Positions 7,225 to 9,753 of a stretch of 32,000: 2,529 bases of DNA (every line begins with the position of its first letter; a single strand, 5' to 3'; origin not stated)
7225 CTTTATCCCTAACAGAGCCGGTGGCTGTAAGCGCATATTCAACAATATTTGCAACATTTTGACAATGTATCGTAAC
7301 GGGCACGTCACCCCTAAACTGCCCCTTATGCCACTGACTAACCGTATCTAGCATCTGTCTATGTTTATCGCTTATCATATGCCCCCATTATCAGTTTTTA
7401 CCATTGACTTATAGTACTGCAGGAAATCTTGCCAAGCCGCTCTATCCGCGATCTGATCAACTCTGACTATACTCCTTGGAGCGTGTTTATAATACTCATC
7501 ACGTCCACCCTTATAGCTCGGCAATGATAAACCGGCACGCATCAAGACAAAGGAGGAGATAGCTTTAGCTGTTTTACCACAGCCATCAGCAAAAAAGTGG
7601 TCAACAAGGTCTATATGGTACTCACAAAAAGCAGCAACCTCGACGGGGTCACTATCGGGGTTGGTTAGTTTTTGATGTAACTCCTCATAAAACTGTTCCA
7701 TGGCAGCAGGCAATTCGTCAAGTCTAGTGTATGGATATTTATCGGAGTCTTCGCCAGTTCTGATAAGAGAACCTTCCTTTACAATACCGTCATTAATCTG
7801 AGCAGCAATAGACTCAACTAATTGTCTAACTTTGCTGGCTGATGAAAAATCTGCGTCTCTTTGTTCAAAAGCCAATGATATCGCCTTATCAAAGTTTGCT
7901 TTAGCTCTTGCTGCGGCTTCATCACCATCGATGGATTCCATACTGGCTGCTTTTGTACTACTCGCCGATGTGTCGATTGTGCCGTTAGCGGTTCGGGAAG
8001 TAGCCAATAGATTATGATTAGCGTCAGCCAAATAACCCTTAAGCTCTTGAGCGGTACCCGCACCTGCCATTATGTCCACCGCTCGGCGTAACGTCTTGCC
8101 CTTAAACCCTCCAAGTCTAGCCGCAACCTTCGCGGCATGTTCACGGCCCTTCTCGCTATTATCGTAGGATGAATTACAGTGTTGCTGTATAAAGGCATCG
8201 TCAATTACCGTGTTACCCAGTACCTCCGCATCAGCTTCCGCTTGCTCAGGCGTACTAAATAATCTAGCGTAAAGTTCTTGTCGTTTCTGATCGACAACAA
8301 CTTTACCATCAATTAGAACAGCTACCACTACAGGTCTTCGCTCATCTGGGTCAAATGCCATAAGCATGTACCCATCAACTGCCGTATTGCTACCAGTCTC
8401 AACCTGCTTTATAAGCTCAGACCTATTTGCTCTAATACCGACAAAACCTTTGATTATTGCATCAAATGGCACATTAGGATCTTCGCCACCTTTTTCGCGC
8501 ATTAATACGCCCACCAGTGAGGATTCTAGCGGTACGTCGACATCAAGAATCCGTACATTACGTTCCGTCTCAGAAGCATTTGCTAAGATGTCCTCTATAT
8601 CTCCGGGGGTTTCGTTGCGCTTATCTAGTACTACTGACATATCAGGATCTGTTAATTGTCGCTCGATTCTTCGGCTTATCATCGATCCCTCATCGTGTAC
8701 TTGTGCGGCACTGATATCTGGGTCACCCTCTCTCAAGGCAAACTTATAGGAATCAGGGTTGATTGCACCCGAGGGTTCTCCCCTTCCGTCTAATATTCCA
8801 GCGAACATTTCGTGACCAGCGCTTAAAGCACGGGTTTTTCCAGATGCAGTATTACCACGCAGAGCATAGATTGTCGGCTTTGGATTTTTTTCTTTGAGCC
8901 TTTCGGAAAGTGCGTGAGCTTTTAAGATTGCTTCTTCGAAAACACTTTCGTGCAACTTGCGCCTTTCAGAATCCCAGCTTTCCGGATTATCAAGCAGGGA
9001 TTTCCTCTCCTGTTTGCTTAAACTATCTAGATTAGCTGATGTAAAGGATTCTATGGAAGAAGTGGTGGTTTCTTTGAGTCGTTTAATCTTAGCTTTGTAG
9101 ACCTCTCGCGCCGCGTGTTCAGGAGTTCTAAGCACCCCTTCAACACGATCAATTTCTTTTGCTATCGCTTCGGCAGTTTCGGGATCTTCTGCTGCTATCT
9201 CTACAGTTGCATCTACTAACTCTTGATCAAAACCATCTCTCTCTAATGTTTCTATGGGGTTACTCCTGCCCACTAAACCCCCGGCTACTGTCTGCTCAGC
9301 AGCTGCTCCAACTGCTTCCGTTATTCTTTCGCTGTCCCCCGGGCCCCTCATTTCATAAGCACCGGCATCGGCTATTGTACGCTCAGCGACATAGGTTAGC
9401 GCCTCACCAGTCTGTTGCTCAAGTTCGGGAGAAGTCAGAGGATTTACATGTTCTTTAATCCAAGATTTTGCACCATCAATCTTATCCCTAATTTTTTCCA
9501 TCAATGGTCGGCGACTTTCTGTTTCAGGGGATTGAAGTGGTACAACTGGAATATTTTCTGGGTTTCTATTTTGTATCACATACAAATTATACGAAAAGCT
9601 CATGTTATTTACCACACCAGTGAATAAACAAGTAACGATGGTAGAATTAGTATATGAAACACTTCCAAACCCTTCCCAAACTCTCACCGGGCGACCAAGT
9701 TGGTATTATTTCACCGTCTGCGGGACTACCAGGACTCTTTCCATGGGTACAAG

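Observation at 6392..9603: Candidate undescribed toxin/enzymatic-antidote cassette: zeta-kinase + Fic/Doc-like fusion, ATGA-coupled to a SpoT/Mesh1-type HD hydrolase, plus a small acidic protein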

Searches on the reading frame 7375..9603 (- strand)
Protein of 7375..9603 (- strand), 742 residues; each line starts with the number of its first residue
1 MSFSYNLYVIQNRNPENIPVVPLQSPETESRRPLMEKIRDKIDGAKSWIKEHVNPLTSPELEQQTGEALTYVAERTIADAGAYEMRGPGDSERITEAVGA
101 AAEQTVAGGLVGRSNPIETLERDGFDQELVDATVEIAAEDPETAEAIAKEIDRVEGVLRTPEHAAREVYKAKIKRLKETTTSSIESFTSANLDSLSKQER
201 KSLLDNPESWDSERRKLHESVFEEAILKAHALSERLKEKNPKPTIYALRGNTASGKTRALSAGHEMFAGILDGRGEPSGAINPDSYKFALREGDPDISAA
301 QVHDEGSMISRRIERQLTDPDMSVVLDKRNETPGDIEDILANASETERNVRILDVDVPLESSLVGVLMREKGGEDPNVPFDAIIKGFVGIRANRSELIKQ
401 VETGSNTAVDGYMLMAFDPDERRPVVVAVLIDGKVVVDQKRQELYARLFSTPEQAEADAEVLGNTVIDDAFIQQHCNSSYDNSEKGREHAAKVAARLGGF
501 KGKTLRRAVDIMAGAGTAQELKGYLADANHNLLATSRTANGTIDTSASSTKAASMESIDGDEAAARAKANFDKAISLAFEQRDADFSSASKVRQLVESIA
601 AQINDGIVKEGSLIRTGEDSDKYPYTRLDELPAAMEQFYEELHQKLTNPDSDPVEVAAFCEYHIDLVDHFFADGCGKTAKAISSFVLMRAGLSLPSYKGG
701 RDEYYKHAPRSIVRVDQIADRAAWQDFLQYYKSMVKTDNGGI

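Call 3: search_protein_families(library=pfam, proteins=[window:7375-9603:-], max_evalue=1)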
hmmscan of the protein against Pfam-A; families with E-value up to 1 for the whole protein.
window:7375-9603:- (742 aa): 4 families
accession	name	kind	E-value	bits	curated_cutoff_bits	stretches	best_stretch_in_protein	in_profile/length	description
PF06414.18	Zeta_toxin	-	9.8e-07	28.8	22.3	1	237-391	9-167/199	Zeta toxin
PF02661.23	Fic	-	0.0065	17.7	24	1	596-686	11-92/93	Fic/DOC family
PF14069.11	SpoVIF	-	0.026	14.6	27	1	568-610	9-51/72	Stage VI sporulation protein F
PF13671.12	AAA_33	-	0.095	13.4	27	1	248-379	4-129/143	AAA domain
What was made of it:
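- Checked: Pfam Zeta_toxin gives 9.8e-7, above its cut-off (call 3). Single-sequence scores are weak (Pfam 0.0065, below cut-off, call 3).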

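Call 4: search_protein_families(library=ncbifam, proteins=[window:7375-9603:-], max_evalue=1)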
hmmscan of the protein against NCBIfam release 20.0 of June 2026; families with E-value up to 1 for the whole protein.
window:7375-9603:- (742 aa): 3 families
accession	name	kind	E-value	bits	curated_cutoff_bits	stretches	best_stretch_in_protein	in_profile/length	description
NF041405.1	XopAJ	subfamily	3.6e-73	246.6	300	1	185-510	3-321/324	XopAJ/AvrRxo1 family type III secretion system effector zeta toxin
NF041381.1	XopAC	subfamily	0.1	11.3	450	1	613-692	345-416/451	XopAC/AvrAC family type III secretion system effector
TIGR01069.2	mutS2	equivalog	0.15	10.3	400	1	109-220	483-592/790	endonuclease MutS2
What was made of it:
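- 9052..9603 (-): Gene 1 residues 1-184: acidic region with no family match (34 D/E against 22 K/R). Function unknown; possibly delivery or regulation. No Pfam or NCBIfam hit over this region (calls 3, 4).
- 8068..9051 (-): Gene 1 residues 185-512: AvrRxo1/XopAJ-type zeta-superfamily P-loop kinase. Walker A is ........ at 250-257 (K256, T257). The NPD Asp is D284, equivalent to AvrRxo1 D193. NF041405 E 3.6e-73, full profile (call 4).
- On AvrRxo1/XopAJ zeta-superfamily kinase: The score of 246.6 is below NCBI's subfamily cut-off of 300, so this is a divergent member (call 4).
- Checked: NCBIfam XopAJ/AvrRxo1 NF041405 gives E 3.6e-73 over profile positions 3-321 of 324 (call 4).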

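Call 5: search_solved_structures(query=window:7375-9603:-, max_evalue=1, show_alignments=2)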
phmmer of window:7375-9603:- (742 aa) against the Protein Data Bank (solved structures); distinct sequences matched with E-value up to 1: 15.
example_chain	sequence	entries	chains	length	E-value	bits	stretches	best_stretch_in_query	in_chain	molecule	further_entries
4z8v_A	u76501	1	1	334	2.6e-43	151.7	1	200-508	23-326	AvrRxo1-ORF1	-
4z8q_A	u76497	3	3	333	2.6e-43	151.7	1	200-508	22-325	AvrRxo1-ORF1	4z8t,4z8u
5jj6_A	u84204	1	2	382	0.0061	18.3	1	650-693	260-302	Adenosine monophosphate-protein transferase FICD homolog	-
5jj7_A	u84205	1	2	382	0.0062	18.3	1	650-693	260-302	Adenosine monophosphate-protein transferase FICD homolog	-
9yz5_A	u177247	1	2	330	0.0083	17.9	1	633-706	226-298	Protein adenylyltransferase FICD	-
6i7h_A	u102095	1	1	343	0.0087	17.8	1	633-706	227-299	Adenosine monophosphate-protein transferase FICD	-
6i7j_A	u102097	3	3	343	0.0087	17.8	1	633-706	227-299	Adenosine monophosphate-protein transferase FICD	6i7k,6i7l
6i7g_A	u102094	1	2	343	0.0088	17.8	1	633-706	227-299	Adenosine monophosphate-protein transferase FICD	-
6i7i_A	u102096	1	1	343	0.0088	17.8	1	633-706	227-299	Adenosine monophosphate-protein transferase FICD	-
4u04_A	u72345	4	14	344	0.0088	17.8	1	633-706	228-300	Adenosine monophosphate-protein transferase FICD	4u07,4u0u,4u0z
4u0s_A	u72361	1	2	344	0.0089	17.8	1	633-706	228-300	Adenosine monophosphate-protein transferase FICD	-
6zmd_B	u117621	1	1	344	0.01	17.5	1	633-705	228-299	Protein adenylyltransferase FICD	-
3cuc_A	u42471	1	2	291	0.046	15.4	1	616-693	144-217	Protein of unknown function with a Fic domain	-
7b7z_A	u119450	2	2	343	0.057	15.1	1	633-706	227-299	Protein adenylyltransferase FICD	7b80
2dmp_A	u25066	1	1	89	0.28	12.8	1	167-229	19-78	Zinc fingers and homeoboxes protein 2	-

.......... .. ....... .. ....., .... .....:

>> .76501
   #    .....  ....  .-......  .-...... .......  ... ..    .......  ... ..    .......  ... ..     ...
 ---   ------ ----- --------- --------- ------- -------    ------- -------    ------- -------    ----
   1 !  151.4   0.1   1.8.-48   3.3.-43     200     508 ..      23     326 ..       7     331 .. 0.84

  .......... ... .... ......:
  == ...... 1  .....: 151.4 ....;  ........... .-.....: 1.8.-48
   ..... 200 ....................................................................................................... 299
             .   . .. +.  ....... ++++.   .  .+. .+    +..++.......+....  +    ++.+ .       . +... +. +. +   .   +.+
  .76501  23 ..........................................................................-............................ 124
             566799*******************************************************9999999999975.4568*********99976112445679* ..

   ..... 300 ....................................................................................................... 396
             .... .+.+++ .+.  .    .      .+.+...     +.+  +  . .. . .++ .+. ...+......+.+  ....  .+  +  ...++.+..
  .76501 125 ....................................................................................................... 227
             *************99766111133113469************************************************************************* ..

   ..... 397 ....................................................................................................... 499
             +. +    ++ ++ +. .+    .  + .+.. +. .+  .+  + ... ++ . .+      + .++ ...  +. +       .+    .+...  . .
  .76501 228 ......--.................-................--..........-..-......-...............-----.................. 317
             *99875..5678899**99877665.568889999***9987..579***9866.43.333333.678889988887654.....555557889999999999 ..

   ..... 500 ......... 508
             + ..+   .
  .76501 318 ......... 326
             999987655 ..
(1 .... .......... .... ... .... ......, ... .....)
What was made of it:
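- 8068..9051 (-): PDB 4z8v E 2.6e-43 with Walker A, NPD, QVHxE, DKR and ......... blocks aligned (call 5).
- On AvrRxo1/XopAJ zeta-superfamily kinase: PDB 4z8v gives E 2.6e-43 (call 5).
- Checked: PDB AvrRxo1-ORF1 4z8v gives E 2.6e-43 (call 5).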

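Call 7: search_protein_families(library=padloc, proteins=[window:7375-9603:-], max_evalue=1)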
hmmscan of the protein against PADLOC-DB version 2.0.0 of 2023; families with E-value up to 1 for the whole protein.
window:7375-9603:- (742 aa): 3 families
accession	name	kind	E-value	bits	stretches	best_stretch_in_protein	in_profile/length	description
PDLC03963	SoFic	-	4.6e-05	21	1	561-735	88-260/361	-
PDLC04840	PDC-S04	-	0.0083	13.9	1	627-691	113-178/227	-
PDLC04839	PDC-S04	-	0.013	13.2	1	623-701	92-173/205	-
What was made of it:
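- Tried and rejected: PADLOC gave only a weak SoFic hit (call 7).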

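Call 11: find_homologous_proteins(query=window:7375-9603:-, max_evalue=0.001)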
Query window:7375-9603:- (742 aa): 17 proteins with E <= 0.001 among 8000 candidates.
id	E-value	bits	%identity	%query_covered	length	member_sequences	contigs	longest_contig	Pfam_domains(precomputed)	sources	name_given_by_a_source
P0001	0.0e+0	1618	100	99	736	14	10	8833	PF06414.19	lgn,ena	-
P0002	1.0e-287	974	62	99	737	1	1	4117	-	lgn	-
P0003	8.9e-270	915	60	98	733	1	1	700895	PF06414.19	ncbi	ncbi:MAG: zeta toxin family protein [Candidatus Microsaccharimonas sp.]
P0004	3.3e-259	880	59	98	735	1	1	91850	PF06414.19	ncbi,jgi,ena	ncbi:MAG: zeta toxin family protein [Candidatus Saccharibacteria bacterium]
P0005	4.1e-255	867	58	98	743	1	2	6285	-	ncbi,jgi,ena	ncbi:MAG: hypothetical protein WCP03_03280 [Candidatus Saccharibacteria bacterium]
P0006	1.1e-209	716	57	77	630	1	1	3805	PF06414.19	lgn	-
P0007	1.1e-127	446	45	74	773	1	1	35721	PF06414.19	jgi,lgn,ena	-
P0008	3.5e-70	255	35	64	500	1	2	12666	PF06414.19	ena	-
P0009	1.8e-63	233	43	42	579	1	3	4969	PF06414.19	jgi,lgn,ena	-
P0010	2.9e-61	226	43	42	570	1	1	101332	PF06414.19,PF13671.13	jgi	jgi:hypothetical protein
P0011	4.4e-61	225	44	41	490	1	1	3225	PF06414.19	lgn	-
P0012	5.3e-58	215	40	46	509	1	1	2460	PF06414.19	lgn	-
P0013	1.8e-55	207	36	50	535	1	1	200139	PF06414.19,PF13671.13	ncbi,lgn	-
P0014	3.7e-55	206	41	41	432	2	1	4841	PF06414.19,PF25199.2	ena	-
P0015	4.5e-49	186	40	42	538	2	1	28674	PF06414.19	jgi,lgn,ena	-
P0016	2.3e-42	164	36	50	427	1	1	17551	-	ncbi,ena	-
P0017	1.1e-34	138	39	31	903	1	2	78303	-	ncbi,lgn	-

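Call 13: find_encoding_contigs(protein=P0003, flank=6000, max_places=2)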
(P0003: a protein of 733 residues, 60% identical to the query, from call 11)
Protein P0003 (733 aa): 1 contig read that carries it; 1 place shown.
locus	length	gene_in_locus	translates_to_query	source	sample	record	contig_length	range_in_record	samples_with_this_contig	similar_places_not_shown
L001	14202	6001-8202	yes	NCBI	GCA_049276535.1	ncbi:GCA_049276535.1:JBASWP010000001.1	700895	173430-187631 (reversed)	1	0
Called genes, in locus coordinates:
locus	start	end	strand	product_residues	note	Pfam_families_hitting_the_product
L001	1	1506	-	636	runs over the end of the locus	PF00795:CN_hydrolase, PF02540:NAD_synthase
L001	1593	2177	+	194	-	PF01467:CTP_transf_like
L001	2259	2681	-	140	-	-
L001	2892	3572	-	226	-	-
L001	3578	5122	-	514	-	-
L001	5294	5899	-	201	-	-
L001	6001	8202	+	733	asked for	PF06414:Zeta_toxin (faint)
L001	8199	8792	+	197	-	-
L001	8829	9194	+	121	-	-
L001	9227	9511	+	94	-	PF00903:Glyoxalase (faint)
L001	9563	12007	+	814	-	-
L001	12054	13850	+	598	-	PF00664:ABC_membrane, PF09818:ABC_ATPase (faint), PF00005:ABC_tran, PF02463:SMC_N (faint)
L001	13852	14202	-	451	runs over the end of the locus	PF14501:HATPase_c_5 (faint), PF02518:HATPase_c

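Call 14: find_encoding_contigs(protein=P0004, flank=6000, max_places=2)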
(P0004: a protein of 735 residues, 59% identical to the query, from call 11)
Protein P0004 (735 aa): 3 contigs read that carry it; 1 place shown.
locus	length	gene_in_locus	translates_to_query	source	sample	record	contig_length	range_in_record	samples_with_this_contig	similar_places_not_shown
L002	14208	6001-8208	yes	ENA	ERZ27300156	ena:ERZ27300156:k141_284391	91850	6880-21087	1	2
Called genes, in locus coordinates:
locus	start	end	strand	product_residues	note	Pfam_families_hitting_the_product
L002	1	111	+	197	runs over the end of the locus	PF06941:NT5C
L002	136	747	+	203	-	PF00300:His_Phos_1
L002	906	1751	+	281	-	-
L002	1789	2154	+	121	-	PF08818:DUF1801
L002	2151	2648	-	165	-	PF18306:LDcluster4 (faint)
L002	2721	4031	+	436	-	PF13302:Acetyltransf_3, PF00583:Acetyltransf_1, PF01636:APH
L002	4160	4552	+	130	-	-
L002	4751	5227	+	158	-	-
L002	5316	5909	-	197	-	PF00300:His_Phos_1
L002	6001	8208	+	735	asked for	PF06414:Zeta_toxin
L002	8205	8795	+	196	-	-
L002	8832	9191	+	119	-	-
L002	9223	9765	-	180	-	PF00293:NUDIX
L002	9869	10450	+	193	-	PF13302:Acetyltransf_3, PF13420:Acetyltransf_4, PF00583:Acetyltransf_1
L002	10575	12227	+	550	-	PF00282:Pyridoxal_deC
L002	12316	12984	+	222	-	PF00702:Hydrolase, PF13419:HAD_2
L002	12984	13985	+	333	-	PF13685:Fe-ADH_2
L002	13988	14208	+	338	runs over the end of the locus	PF00534:Glycos_transf_1 (weak)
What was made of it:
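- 7375..7378 (-): ATGA overlap: gene 1 stop (TGA) overlaps gene 2 start (ATG). The same 4-nt overlap occurs in L001 and L002 (calls 13, 14).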

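Call 15: find_encoding_contigs(protein=P0007, flank=6000, max_places=2)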
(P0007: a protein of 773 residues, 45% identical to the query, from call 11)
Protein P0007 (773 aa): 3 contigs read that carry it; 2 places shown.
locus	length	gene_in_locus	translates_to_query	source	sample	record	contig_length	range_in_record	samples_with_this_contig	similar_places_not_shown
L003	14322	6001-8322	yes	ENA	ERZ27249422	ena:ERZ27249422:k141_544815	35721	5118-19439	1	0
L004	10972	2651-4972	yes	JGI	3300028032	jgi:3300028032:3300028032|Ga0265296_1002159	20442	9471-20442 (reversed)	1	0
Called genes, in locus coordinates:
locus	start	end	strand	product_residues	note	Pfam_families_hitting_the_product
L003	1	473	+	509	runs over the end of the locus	PF21799:MurD-like_N, PF08245:Mur_ligase_M, PF02875:Mur_ligase_C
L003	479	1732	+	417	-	PF08245:Mur_ligase_M, PF02875:Mur_ligase_C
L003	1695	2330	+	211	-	PF03703:bPH_2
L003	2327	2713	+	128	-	PF04977:DivIC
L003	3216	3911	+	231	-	PF02353:CMAS (weak), PF13489:Methyltransf_23, PF03848:TehB (weak), PF05175:MTS (weak), PF13847:Methyltransf_31, PF08241:Methyltransf_11, PF08242:Methyltransf_12, PF13649:Methyltransf_25, +2 more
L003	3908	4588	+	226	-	PF00005:ABC_tran, PF13304:AAA_21 (faint)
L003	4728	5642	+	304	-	PF18075:FtsX_ECD, PF02687:FtsX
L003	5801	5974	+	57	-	-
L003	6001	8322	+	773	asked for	PF06414:Zeta_toxin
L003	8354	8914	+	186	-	PF13328:HD_4 (weak)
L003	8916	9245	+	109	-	-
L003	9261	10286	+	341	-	PF01073:3Beta_HSD, PF01370:Epimerase, PF02719:Polysacc_synt_2, PF04321:RmlD_sub_bind, PF07993:NAD_binding_4 (faint), PF13460:NAD_binding_10 (weak), PF16363:GDP_Man_Dehyd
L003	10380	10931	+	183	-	-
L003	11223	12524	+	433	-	-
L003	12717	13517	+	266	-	-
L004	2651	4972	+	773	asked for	PF06414:Zeta_toxin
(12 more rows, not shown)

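Call 16: find_encoding_contigs(protein=P0010, flank=4000, max_places=1)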
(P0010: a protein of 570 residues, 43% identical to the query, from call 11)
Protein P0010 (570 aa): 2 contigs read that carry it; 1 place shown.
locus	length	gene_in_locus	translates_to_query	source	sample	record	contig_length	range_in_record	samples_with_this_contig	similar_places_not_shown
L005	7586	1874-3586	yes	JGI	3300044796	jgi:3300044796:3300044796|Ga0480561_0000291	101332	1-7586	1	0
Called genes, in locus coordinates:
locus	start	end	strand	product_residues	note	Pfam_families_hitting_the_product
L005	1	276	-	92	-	?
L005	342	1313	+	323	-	-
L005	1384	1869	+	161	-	-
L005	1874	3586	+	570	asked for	PF06414:Zeta_toxin, PF13671:AAA_33 (faint)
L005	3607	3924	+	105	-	-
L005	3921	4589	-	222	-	PF13328:HD_4, PF01966:HD (weak)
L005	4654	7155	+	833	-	-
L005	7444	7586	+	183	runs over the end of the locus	PF11611:DUF4352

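Call 17: find_encoding_contigs(protein=P0013, flank=4000, max_places=1)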
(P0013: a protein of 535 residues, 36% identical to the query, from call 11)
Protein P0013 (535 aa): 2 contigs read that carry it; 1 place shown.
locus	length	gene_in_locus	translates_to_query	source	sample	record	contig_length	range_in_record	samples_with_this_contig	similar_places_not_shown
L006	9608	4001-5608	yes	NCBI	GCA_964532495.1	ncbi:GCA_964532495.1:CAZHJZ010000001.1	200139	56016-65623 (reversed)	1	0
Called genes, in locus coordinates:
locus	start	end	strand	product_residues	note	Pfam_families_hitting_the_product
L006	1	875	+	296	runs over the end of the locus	-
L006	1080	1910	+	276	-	-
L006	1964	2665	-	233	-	PF03167:UDG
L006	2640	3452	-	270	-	-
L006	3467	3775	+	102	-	-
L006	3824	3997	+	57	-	-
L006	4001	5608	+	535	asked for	PF06414:Zeta_toxin, PF13671:AAA_33 (weak)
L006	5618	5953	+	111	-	-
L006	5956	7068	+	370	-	PF01926:MMR_HSR1, PF02421:FeoB_N (weak), PF06071:YchF-GTPase_C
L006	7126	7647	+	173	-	PF02245:Pur_DNA_glyco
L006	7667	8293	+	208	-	-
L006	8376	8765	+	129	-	PF07681:DoxX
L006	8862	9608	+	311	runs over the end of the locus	-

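Call 18: find_encoding_contigs(protein=P0008, flank=4000, max_places=1)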
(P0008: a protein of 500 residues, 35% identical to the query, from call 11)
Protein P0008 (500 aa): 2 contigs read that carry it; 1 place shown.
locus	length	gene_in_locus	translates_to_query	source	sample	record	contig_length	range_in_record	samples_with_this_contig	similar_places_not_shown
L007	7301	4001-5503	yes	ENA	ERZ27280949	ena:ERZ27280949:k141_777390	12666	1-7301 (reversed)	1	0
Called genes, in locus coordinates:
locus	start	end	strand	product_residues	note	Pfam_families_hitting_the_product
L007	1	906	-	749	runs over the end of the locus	PF00041:fn3 (weak), PF18370:RGI_lyase (faint), PF19077:Big_13 (faint), PF25523:Ig_RIMBP2 (faint), PF25788:Ig_Rha78A_N (faint), PF00041:fn3, PF17957:Big_7, PF00404:Dockerin_1 (faint)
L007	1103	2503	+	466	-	PF03706:LPG_synthase_TM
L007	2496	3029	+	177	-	-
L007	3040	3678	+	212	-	PF09365:DUF2461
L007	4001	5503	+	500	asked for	PF06414:Zeta_toxin (weak)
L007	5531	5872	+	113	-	-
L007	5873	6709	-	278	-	PF13328:HD_4, PF01966:HD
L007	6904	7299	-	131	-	?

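Call 19: find_encoding_contigs(protein=P0017, flank=4000, max_places=1)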
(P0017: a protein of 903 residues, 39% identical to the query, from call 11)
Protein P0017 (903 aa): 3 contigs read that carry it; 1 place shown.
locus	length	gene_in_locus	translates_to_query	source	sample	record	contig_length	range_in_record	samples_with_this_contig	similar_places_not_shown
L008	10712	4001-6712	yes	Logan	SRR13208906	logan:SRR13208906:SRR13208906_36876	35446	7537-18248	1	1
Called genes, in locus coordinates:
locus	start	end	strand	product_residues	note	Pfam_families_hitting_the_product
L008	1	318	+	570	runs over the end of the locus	PF02129:Peptidase_S15, PF08530:PepX_C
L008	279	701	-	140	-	-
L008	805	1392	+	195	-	PF00578:AhpC-TSA, PF08534:Redoxin, PF10417:1-cysPrx_C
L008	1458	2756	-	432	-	PF03952:Enolase_N, PF00113:Enolase_C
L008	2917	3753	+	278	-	PF00849:PseudoU_synth_2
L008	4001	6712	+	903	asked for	-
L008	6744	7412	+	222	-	-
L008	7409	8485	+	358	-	PF00217:ATP-gua_Ptrans, PF27454:McsB_C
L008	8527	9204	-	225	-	PF00753:Lactamase_B, PF19583:ODP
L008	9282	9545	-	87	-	-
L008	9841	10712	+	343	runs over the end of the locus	PF00288:GHMP_kinases_N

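Call 89: find_encoding_contigs(protein=P0015, flank=4000, max_places=1)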
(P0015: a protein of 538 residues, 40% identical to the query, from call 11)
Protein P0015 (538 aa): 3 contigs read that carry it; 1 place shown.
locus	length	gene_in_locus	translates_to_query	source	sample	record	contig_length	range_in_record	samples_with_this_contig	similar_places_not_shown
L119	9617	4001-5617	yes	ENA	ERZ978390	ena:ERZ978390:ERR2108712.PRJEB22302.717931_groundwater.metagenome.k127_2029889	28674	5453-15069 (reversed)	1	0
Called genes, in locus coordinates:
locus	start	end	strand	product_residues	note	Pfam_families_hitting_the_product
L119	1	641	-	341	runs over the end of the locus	-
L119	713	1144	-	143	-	PF01371:Trp_repressor (weak)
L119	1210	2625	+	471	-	PF27218:MJ0043_C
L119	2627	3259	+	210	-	PF01195:Pept_tRNA_hydro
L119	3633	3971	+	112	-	-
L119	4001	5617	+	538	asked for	PF06414:Zeta_toxin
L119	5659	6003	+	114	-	-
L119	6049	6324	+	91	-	-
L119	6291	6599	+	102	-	PF00708:Acylphosphatase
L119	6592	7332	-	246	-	PF18400:Thioredoxin_12 (faint), PF13098:Thioredoxin_2, PF13462:Thioredoxin_4, PF01323:DSBA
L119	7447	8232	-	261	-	-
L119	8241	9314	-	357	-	-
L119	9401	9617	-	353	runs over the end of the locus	PF02661:Fic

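Call 90: find_encoding_contigs(protein=P0016, flank=4000, max_places=1)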
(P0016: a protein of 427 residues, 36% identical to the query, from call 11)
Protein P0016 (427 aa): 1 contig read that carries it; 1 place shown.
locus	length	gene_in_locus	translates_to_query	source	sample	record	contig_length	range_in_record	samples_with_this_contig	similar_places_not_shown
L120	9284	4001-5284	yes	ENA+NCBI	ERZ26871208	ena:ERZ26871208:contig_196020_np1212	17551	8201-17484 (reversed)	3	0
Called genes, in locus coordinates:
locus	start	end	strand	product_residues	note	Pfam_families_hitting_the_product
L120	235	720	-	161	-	-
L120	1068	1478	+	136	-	PF00903:Glyoxalase, PF22658:YycE-like_N, PF22659:YycE-like_C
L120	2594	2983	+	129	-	-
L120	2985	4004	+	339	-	-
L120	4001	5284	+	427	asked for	-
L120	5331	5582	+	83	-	-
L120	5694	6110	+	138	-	PF00072:Response_reg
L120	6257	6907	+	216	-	-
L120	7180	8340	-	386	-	PF00211:Guanylate_cyc (weak)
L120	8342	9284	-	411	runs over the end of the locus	PF03092:BT1 (weak), PF07690:MFS_1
